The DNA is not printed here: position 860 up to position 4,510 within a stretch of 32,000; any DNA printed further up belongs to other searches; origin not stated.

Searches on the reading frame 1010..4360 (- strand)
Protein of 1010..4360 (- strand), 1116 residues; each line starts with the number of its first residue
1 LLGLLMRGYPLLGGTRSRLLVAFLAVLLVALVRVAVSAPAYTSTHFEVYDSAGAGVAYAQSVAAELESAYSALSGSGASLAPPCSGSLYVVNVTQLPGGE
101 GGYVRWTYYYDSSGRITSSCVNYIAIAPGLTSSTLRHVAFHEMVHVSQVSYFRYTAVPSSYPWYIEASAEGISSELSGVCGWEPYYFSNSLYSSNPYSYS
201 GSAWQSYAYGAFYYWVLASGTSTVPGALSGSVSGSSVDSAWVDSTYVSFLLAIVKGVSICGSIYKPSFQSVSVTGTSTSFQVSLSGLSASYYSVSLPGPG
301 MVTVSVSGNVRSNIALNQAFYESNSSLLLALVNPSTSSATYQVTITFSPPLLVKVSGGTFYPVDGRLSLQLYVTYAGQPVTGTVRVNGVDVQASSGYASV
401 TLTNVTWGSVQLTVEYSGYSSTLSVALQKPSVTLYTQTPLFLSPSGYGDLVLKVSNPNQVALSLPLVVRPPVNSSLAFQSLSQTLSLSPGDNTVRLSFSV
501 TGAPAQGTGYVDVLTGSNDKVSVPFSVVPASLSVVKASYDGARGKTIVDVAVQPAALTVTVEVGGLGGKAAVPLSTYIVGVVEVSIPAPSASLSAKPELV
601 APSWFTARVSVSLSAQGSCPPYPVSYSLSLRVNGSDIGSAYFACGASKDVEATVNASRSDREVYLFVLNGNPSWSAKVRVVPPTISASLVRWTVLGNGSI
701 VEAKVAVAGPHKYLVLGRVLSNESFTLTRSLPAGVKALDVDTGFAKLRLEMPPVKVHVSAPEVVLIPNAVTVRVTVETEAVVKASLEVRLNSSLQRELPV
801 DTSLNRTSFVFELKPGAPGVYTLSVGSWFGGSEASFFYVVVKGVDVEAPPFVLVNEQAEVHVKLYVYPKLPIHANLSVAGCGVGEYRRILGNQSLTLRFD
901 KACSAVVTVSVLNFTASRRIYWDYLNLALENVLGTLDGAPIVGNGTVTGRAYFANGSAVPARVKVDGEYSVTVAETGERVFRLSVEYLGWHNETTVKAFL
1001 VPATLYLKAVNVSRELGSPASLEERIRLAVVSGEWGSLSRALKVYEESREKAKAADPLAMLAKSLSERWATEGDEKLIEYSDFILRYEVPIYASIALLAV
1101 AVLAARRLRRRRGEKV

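Call 3: search_protein_families(library=pfam, proteins=[window:1010-4360:-], max_evalue=0.01)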
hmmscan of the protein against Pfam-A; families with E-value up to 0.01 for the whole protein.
window:1010-4360:- (1116 aa): 0 families

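Call 4: search_protein_families(library=ncbifam, proteins=[window:1010-4360:-], max_evalue=0.01)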
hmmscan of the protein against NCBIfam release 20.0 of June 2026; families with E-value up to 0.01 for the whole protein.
window:1010-4360:- (1116 aa): 0 families

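Call 94: search_solved_structures(query=window:1010-4360:-, max_evalue=0.1)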
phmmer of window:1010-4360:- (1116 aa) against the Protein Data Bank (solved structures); distinct sequences matched with E-value up to 0.1: 0.
